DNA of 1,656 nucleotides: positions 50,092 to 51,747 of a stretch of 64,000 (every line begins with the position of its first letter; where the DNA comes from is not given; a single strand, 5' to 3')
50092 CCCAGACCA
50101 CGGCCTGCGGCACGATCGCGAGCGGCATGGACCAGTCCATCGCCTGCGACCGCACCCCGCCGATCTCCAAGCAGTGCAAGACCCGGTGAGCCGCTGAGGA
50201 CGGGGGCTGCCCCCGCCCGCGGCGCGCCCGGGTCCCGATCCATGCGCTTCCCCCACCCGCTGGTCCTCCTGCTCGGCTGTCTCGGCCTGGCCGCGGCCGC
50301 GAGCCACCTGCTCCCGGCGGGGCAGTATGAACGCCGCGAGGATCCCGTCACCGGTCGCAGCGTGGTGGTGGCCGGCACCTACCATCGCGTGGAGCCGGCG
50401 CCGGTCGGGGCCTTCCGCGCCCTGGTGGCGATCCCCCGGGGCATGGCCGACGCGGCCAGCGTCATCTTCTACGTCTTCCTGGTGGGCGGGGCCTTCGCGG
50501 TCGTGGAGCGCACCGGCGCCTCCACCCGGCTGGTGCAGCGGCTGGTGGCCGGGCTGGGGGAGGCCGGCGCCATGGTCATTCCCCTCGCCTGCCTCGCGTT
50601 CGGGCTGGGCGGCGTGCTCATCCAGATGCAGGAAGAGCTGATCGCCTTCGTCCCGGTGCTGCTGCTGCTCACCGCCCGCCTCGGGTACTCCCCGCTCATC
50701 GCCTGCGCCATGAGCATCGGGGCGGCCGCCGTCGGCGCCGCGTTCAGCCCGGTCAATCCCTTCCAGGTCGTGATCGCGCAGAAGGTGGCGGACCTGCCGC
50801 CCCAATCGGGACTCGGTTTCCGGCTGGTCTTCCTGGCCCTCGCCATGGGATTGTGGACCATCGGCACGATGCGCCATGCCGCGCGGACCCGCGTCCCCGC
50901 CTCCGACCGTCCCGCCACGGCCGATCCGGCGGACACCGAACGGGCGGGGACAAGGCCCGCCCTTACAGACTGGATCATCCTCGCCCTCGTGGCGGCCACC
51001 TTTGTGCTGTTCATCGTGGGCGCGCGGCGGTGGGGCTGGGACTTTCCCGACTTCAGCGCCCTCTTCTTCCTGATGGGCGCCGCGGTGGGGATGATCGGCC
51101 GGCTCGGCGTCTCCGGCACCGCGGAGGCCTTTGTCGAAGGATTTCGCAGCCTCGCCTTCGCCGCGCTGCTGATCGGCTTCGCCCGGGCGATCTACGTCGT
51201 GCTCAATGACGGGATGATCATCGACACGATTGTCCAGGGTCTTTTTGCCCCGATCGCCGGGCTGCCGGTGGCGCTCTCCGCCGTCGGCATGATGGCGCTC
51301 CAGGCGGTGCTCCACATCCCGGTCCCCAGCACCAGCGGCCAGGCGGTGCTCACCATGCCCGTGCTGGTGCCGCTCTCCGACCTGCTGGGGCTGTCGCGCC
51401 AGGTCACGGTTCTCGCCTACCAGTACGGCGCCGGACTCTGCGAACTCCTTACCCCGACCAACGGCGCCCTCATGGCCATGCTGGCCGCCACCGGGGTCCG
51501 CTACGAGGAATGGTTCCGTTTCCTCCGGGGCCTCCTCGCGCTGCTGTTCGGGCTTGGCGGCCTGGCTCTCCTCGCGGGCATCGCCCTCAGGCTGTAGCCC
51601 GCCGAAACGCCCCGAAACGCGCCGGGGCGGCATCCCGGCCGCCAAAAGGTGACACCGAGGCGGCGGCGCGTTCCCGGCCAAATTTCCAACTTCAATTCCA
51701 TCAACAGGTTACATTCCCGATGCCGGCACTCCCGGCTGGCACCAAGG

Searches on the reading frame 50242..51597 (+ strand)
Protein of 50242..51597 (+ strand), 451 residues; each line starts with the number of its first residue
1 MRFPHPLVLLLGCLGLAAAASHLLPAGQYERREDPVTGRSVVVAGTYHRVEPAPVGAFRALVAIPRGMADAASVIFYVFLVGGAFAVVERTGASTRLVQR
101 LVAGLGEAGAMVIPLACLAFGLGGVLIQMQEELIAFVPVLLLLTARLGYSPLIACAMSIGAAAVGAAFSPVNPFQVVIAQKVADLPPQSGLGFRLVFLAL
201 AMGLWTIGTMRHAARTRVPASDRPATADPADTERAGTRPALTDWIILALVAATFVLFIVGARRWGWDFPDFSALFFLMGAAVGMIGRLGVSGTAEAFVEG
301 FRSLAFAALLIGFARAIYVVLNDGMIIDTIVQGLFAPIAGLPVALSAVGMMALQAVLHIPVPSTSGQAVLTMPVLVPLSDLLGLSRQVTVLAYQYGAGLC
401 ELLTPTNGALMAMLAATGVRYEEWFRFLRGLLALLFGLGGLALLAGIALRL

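Call 58: search_protein_families(library=pfam, proteins=[window:50242-51597:+], max_evalue=0.000001)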
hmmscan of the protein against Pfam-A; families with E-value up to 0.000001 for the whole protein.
window:50242-51597:+ (451 aa): 1 family
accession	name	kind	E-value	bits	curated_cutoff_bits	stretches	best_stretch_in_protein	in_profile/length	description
PF03606.21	DcuC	-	1e-82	278.6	23.1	1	4-445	2-458/461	C4-dicarboxylate anaerobic carrier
